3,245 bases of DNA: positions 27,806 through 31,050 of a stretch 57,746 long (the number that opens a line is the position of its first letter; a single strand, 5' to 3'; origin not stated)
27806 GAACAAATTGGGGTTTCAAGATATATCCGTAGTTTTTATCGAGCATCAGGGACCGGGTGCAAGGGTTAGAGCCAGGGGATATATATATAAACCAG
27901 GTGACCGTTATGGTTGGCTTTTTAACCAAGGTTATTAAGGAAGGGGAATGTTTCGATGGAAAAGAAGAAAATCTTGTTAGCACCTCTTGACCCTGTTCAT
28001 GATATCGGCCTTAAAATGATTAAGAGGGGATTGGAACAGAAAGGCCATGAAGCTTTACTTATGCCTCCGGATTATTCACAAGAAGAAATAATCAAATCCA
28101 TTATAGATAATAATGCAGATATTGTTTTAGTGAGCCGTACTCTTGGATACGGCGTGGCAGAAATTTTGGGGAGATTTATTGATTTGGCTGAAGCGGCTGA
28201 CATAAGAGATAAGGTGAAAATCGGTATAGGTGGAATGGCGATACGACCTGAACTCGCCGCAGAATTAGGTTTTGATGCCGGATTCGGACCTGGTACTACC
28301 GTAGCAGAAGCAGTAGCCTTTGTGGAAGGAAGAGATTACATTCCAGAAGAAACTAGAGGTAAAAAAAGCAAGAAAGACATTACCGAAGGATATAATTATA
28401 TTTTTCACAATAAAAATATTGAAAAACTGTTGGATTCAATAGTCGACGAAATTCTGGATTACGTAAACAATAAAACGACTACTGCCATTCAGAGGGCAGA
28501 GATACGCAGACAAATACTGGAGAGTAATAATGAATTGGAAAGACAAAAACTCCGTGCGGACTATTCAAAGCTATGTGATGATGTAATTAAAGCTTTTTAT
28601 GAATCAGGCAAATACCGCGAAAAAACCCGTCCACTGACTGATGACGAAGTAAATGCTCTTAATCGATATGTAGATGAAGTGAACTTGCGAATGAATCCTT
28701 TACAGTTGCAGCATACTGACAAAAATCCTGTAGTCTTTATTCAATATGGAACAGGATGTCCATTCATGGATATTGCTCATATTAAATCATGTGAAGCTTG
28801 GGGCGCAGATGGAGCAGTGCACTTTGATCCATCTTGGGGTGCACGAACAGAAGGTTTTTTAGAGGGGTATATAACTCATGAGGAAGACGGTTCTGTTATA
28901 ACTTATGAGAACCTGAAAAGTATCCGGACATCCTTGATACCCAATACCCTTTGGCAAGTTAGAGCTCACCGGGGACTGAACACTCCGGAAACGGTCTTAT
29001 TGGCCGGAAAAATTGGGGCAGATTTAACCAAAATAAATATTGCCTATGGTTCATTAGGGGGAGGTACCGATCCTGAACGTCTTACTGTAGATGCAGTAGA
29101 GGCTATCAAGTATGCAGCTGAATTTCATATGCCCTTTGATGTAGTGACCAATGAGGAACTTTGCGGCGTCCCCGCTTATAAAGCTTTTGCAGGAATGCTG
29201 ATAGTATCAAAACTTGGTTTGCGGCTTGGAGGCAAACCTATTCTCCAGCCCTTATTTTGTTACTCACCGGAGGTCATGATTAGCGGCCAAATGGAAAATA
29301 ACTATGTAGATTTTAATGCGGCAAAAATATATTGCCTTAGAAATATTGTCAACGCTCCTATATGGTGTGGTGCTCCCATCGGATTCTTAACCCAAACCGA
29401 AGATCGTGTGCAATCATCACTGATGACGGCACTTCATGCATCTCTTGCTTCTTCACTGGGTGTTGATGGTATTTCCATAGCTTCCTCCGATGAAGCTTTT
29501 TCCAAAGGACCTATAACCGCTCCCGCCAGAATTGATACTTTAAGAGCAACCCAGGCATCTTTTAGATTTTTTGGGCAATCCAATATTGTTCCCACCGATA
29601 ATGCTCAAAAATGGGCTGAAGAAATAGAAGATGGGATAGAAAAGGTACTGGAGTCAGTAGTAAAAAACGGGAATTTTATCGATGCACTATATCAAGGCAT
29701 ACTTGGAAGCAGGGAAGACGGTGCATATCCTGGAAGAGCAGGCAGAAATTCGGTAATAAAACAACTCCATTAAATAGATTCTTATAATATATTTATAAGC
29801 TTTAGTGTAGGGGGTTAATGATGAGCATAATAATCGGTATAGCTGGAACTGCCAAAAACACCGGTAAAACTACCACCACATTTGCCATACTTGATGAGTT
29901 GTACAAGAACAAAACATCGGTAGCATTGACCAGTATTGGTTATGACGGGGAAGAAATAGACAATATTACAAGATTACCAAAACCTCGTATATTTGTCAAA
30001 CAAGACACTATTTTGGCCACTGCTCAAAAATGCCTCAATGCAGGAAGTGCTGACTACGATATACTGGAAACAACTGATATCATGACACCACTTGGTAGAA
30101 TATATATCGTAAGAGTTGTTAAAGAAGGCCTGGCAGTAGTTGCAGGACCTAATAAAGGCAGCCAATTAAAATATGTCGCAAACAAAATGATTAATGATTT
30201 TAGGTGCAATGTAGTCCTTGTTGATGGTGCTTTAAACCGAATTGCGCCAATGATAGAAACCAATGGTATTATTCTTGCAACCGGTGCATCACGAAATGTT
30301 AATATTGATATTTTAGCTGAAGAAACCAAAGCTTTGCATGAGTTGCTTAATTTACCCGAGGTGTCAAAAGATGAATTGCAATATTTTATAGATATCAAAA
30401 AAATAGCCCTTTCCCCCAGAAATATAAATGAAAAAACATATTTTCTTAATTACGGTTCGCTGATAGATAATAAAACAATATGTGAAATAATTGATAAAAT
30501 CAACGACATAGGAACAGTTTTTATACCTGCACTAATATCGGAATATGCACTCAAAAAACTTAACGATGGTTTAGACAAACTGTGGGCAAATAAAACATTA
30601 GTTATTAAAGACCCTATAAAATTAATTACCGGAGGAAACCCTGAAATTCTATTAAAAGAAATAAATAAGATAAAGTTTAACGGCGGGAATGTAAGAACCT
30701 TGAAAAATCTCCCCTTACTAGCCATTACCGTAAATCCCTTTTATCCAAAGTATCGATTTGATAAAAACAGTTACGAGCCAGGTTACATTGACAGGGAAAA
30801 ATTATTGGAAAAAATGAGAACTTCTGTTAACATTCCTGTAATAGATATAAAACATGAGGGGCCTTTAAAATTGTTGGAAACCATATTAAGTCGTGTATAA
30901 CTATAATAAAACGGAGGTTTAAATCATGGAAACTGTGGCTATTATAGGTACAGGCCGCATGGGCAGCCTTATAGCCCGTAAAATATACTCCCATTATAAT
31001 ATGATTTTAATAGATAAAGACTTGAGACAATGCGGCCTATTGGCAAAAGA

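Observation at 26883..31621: Regulated five-gene module built around a cobalamin-domain mutase-like protein: candidate uncharacterised B12 pathway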

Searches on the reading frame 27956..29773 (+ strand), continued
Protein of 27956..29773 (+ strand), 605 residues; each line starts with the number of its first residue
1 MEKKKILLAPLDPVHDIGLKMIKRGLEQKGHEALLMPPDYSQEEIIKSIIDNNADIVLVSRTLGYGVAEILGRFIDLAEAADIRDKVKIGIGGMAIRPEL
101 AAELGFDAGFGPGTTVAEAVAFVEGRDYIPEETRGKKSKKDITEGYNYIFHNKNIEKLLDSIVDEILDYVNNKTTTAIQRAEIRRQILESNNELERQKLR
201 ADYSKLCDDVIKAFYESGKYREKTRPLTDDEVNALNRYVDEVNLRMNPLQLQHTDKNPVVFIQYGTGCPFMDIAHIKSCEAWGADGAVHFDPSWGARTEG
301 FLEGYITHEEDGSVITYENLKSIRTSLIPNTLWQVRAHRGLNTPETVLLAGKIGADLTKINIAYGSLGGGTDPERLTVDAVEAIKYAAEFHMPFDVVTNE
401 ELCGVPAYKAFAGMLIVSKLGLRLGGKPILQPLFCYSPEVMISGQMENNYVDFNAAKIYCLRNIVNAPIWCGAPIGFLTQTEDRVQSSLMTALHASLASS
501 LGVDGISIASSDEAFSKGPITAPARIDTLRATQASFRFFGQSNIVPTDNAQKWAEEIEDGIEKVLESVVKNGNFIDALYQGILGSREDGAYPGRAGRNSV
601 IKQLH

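Call 48: search_protein_families(library=pfam, proteins=[L021:7553-8869:+, L021:6724-7512:+, L041:5524-7623:+, L041:7313-8749:+, L016:4757-6250:+, L016:6240-7133:+, L016:7238-8590:+, L052:8046-9551:+, L044:7279-8658:+, L052:11856-12308:+], max_evalue=0.001)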
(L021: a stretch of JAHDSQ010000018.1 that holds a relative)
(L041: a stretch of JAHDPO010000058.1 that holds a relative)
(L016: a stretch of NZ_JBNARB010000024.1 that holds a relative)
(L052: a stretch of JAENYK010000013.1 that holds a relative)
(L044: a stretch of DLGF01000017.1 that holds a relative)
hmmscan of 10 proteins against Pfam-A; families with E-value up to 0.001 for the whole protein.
L021:7553-8869:+ (438 aa): 0 families

L021:6724-7512:+ (262 aa): 1 family
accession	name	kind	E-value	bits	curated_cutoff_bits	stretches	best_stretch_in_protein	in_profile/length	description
PF02673.24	BacA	-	5.7e-75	252.8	33.4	1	8-251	1-256/257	Bacitracin resistance protein BacA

L041:5524-7623:+ (699 aa): 2 families
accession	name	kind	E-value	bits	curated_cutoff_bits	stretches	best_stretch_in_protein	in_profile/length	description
PF00905.27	Transpeptidase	-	1.6e-56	192.2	22.1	1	282-668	1-299/299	Penicillin binding protein transpeptidase domain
PF03717.20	PBP_dimer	-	1.9e-46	159.2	24.4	1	64-238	2-179/180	Penicillin-binding Protein dimerisation domain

L041:7313-8749:+ (478 aa): 1 family
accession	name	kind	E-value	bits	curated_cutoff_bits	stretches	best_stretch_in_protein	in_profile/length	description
PF01098.24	FTSW_RODA_SPOVE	-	5.9e-89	299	26.4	1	117-472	4-353/356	Cell cycle protein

L016:4757-6250:+ (497 aa): 1 family
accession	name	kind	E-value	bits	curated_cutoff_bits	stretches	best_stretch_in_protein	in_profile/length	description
PF01433.26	Peptidase_M1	-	1.4e-23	84.1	27.7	1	282-482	2-214/218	Peptidase family M1 domain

L016:6240-7133:+ (297 aa): 1 family
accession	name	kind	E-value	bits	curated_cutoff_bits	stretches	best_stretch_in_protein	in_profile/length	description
PF00892.27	EamA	-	7.3e-38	130.3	28.2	2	161-293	2-134/135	EamA-like transporter family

L016:7238-8590:+ (450 aa): 3 families
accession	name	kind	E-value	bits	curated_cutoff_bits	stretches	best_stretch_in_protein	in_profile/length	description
PF01551.29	Peptidase_M23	-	1.4e-37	128.2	28.7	1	350-444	2-96/96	Peptidase family M23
PF07501.17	G5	-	1e-20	74.2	23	1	247-320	2-75/75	G5 domain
PF01476.26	LysM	-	7.1e-14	51.9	20.9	1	191-233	1-41/43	LysM domain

L052:8046-9551:+ (501 aa): 2 families
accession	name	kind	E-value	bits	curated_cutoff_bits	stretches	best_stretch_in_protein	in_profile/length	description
PF00370.27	FGGY_N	-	6.6e-85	285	28.8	1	6-252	1-245/245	FGGY family of carbohydrate kinases, N-terminal domain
PF02782.22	FGGY_C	-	2e-47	162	27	1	262-450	2-197/198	FGGY family of carbohydrate kinases, C-terminal domain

L044:7279-8658:+ (459 aa): 9 families
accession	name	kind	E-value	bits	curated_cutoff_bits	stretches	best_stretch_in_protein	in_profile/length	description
PF04963.19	Sigma54_CBD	-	2.6e-63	213.5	22.9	1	100-287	3-185/185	Sigma-54 factor, core binding domain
PF04552.19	Sigma54_DBD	-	7.4e-60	201.8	22.8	1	301-458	3-160/160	Sigma-54, DNA binding domain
PF00309.25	Sigma54_AID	-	1.7e-17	63.4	23.8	1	9-53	2-46/46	Sigma-54 factor, Activator interacting domain (AID)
PF13384.12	HTH_23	-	2.4e-06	27.6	24.6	0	349-369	19-39/50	Homeodomain-like domain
PF01381.28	HTH_3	-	0.00018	21.9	23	0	348-371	10-33/55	Helix-turn-helix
PF13542.12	HTH_Tnp_ISL3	-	0.00028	20.7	27.4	0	349-368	28-47/51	Helix-turn-helix domain of transposase family ISL3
PF13730.12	HTH_36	-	0.00076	19.7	25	0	350-370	28-48/55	Helix-turn-helix domain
PF00126.33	HTH_1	-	0.00086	19.6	26.6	0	350-370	16-36/60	Bacterial regulatory helix-turn-helix protein, lysR family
PF12728.13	HTH_17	-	0.00088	19.9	27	0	348-370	2-24/51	Helix-turn-helix domain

L052:11856-12308:+ (150 aa): 1 family
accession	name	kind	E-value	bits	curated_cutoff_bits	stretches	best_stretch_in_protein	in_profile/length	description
PF21891.1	DUF6917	-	2e-45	154.1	27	1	17-141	2-126/127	Family of unknown function (DUF6917)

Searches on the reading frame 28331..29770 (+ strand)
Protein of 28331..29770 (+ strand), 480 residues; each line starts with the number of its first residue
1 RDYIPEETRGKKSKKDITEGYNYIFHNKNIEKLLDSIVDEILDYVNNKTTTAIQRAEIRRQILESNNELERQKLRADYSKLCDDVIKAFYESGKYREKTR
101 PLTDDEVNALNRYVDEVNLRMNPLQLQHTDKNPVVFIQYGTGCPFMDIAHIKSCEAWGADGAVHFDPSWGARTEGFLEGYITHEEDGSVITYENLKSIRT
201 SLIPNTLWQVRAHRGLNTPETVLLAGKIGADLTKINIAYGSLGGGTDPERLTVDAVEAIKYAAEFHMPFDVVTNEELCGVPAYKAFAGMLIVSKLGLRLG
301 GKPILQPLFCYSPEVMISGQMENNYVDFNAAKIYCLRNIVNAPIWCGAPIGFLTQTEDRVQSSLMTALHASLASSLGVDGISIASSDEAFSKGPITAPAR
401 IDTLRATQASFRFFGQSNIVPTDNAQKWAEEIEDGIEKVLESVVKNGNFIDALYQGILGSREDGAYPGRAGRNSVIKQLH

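Call 30: search_protein_representatives(protein=window:28331-29770:+)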
Query: 480 residues. Proteins with E-value up to 0.001 (for the whole library): 62; up to 1e-10: 40; up to 1e-30: 15. The best 62 are listed.
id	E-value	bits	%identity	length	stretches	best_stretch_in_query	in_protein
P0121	1.8e-150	518.2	52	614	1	8-475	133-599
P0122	7.7e-142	489.8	67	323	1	158-475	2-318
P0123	3.1e-92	326.2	50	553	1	31-343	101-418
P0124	1.6e-76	274.4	56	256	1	66-294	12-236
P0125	1.1e-68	248.6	51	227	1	253-475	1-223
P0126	1.7e-66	241.3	52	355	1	12-237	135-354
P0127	6.5e-61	222.9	57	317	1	102-286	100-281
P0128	1.3e-50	189.0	64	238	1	162-305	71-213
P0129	6.9e-47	176.7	68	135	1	290-422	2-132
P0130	2.6e-41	158.3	58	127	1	354-478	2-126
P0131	1.5e-38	149.2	44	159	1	321-477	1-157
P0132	2.7e-38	148.4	56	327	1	294-416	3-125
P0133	5.7e-35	137.4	59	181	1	253-363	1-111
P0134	5.1e-32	127.7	60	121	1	191-296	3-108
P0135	7.8e-32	127.1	50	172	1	10-142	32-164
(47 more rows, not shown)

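Call 45: search_solved_structures(query=A3, max_evalue=10, show_alignments=4)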
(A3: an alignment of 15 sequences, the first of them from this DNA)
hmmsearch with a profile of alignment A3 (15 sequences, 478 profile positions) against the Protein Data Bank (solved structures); distinct sequences matched with E-value up to 10: 4.
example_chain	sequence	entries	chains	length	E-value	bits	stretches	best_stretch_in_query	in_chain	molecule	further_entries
3jb9_k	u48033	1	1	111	0.025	16.3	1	111-183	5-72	Probable U2 small nuclear ribonucleoprotein B''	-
2fqz_A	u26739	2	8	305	0.71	11.5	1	25-101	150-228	R.Ecl18kI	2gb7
5yu2_A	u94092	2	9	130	0.82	11.2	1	176-255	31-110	Translation initiation inhibitor homologue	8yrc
1cp9_A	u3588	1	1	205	1.1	10.9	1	66-140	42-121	Penicillin G amidase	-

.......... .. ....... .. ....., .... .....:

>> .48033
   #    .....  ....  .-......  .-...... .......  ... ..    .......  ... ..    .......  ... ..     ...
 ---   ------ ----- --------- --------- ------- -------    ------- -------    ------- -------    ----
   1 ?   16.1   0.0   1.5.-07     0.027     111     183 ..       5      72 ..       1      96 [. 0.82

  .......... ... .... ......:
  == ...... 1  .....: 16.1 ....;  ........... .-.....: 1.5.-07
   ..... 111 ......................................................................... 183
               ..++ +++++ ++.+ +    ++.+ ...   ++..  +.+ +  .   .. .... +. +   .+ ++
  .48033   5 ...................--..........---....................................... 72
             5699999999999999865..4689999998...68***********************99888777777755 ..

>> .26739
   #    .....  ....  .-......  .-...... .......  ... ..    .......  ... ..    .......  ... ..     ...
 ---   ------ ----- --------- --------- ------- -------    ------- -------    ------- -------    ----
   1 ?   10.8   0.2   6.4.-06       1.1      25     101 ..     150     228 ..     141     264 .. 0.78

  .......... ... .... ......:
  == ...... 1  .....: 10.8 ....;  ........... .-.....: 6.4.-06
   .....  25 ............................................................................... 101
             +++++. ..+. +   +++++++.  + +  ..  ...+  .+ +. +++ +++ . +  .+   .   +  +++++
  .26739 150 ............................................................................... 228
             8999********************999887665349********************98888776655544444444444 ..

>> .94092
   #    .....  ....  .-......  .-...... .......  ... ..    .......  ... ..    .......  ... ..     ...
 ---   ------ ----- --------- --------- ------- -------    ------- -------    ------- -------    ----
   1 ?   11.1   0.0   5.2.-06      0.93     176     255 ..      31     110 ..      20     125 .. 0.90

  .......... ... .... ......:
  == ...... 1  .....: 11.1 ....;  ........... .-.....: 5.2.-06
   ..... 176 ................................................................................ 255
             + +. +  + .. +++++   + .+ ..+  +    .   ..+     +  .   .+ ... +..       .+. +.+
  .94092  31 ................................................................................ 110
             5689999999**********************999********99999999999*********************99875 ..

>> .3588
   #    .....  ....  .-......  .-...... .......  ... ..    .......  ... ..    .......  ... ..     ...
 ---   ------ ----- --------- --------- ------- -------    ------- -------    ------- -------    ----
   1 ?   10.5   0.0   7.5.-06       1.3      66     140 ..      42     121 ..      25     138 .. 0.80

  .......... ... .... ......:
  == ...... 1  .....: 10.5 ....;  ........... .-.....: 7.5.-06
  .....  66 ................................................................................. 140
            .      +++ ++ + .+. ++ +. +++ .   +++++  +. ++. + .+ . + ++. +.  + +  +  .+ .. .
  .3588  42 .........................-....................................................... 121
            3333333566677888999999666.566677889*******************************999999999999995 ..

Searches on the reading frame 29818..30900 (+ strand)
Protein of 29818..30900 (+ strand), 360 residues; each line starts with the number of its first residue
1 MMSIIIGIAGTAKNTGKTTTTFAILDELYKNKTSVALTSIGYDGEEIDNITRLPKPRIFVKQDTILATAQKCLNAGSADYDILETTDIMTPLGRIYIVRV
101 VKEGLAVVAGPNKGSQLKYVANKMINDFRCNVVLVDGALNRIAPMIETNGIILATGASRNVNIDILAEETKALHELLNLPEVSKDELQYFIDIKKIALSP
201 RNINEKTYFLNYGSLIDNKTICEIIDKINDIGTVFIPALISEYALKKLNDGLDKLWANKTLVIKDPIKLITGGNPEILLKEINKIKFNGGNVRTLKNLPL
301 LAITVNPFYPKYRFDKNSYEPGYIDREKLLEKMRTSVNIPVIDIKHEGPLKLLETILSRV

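Call 3: search_protein_families(library=pfam, proteins=[window:29818-30900:+], max_evalue=0.01)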
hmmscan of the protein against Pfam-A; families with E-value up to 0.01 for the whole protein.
window:29818-30900:+ (360 aa): 0 families

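Call 4: search_protein_families(library=ncbifam, proteins=[window:29818-30900:+], max_evalue=0.01)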
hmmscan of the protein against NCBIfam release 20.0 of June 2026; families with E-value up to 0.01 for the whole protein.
window:29818-30900:+ (360 aa): 1 family
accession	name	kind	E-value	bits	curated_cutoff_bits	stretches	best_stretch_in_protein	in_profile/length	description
NF052386.1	reactivase_KamB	equivalog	1.4e-70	237.9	210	1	6-344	1-326/326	lysine 5,6-aminomutase reactivase subunit KamB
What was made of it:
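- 29818..30900 (+): KamB-like P-loop NTPase (360 aa), candidate cofactor chaperone or reactivase. NF052386, 237.9 bits against a cutoff of 210 (call 4).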

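Call 39: search_solved_structures(query=window:29818-30900:+, max_evalue=1)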
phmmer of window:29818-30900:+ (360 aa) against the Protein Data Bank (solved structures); distinct sequences matched with E-value up to 1: 3.
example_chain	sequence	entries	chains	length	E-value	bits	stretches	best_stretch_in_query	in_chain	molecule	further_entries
4fbe_A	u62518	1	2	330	0.46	12.7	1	190-250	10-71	CG5976, isoform B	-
4fai_A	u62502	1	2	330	0.47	12.7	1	190-250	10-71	CG5976, isoform B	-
6vlo_A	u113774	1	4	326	0.71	12.1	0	101-133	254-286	Putative dTDP-D-glucose 4,6-dehydratase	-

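Call 40: find_homologous_proteins(query=window:29818-30900:+, max_evalue=0.00001)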
Query window:29818-30900:+ (360 aa): 1177 proteins with E <= 0.00001 among 8000 candidates; the best 120 are listed.
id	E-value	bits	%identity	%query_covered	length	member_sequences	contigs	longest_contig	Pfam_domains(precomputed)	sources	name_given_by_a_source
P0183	3.8e-230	781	100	100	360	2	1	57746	-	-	-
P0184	4.9e-197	672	86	100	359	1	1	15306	-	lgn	-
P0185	2.3e-196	670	87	100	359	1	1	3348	-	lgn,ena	-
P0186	8.9e-183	625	81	100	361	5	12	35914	-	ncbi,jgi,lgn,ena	ncbi:MAG: hypothetical protein ACOX8P_07005 [Tepidanaerobacteraceae bacterium]|jgi:hypothetical prot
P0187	3.7e-179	613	79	99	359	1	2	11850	-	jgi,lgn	jgi:hypothetical protein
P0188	5.8e-168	576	73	100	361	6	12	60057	-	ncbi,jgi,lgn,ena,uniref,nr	ncbi:MAG: hypothetical protein GXW90_02735 [Tepidanaerobacter acetatoxydans]|uniref:lysine 5,6-amino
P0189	1.5e-165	568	76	99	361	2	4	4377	-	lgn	-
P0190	2.2e-164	565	73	99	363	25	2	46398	-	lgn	-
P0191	2.9e-164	564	75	99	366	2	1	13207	-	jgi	-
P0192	8.0e-163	559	74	98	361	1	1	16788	-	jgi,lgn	-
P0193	1.5e-158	545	70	100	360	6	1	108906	-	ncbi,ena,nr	ncbi:MAG TPA: hypothetical protein GX514_00295 [Thermoanaerobacterales bacterium]|nr:hypothetical pr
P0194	1.1e-157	543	69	100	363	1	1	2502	-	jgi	-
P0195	4.0e-157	541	71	99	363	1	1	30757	-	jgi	-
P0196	1.6e-154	532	68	99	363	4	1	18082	-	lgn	-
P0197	3.5e-153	528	67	100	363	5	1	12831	-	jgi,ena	-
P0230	1.5e-88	315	45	99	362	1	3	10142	-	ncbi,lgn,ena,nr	ncbi:MAG: hypothetical protein KAW42_05070 [Candidatus Atribacteria bacterium]|nr:hypothetical prote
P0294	2.4e-77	278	42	99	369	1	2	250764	-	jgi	jgi:hypothetical protein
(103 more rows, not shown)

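Call 41: find_encoding_contigs(protein=P0230, flank=8000, max_places=1)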
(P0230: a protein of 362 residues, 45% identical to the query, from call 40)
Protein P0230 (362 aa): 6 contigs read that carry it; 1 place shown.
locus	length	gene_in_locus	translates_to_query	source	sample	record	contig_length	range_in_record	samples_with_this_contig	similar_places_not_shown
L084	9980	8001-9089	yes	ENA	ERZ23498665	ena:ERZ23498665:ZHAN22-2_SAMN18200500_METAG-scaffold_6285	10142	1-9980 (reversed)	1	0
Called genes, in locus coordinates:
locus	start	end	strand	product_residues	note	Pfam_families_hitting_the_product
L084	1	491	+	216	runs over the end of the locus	?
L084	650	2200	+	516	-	PF00496:SBP_bac_5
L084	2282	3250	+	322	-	PF19300:BPD_transp_1_N, PF00528:BPD_transp_1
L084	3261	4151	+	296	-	PF12911:OppC_N (weak), PF00528:BPD_transp_1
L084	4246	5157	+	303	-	PF16654:DAPDH_C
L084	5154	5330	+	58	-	-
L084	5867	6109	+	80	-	-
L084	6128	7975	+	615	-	PF02310:B12-binding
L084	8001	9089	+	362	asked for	-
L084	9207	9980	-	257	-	?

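Call 42: find_encoding_contigs(protein=P0294, flank=8000, max_places=1)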
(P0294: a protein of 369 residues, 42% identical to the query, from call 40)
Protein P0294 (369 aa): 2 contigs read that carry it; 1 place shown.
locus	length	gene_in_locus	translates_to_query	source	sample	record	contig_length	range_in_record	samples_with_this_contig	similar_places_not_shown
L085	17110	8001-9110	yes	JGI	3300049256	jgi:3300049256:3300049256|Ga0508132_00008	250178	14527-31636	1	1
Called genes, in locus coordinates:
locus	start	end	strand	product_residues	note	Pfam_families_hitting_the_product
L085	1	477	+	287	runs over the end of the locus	PF08902:DUF1848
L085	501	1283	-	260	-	PF01790:LGT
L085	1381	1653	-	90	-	PF02583:Trns_repr_metal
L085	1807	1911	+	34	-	-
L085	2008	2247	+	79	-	-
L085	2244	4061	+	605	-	PF02310:B12-binding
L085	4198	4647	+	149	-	PF21891:DUF6917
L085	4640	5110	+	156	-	PF14588:YjgF_endoribonc, PF01042:Ribonuc_L-PSP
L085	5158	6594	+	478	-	-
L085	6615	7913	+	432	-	PF00070:Pyr_redox (faint), PF01134:GIDA, PF01266:DAO (faint), PF03486:HI0933_like (faint), PF07992:Pyr_redox_2 (weak), PF12831:FAD_oxidored, PF13450:NAD_binding_8 (weak), PF01134:GIDA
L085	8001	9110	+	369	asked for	-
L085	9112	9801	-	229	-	PF00149:Metallophos, PF12850:Metallophos_2 (weak)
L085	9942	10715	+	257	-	PF02146:SIR2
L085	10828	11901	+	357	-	PF13487:HD_5, PF01966:HD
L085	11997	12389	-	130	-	-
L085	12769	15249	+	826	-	PF00133:tRNA-synt_1, PF01921:tRNA-synt_1f (faint), PF01406:tRNA-synt_1e (faint), PF09334:tRNA-synt_1g, PF13603:tRNA-synt_1_2, PF00133:tRNA-synt_1, PF09334:tRNA-synt_1g, PF08264:Anticodon_1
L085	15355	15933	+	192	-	PF10531:SLBB, PF22461:SLBB_2, PF14520:HHH_5 (faint), PF00633:HHH (weak), PF12836:HHH_3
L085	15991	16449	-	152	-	PF07875:Coat_F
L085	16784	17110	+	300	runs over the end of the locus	PF01584:CheW, PF00072:Response_reg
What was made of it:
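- In L085 all seven non-regulatory genes form a single operon in a different order (call 42).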

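Call 46: search_protein_families(library=ncbifam, proteins=[L084:4246-5157:+, L084:5154-5330:+, L084:5867-6109:+], max_evalue=0.001)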
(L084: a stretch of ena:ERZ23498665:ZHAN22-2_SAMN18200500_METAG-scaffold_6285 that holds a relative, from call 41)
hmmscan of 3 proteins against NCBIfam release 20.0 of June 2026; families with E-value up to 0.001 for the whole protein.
L084:4246-5157:+ (303 aa): 2 families
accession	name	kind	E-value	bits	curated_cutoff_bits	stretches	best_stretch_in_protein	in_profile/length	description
TIGR01921.1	DAP-DH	equivalog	3.9e-87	292.5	180.6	1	5-302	3-323/324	diaminopimelate dehydrogenase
NF003251.0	PRK04207.1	equivalog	1.3e-05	24.4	185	1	7-54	4-51/343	type II glyceraldehyde-3-phosphate dehydrogenase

L084:5154-5330:+ (58 aa): 0 families

L084:5867-6109:+ (80 aa): 0 families
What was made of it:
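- An Atribacteria variant sits beside a diaminopimelate dehydrogenase and an Opp-type transporter (calls 41, 46).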
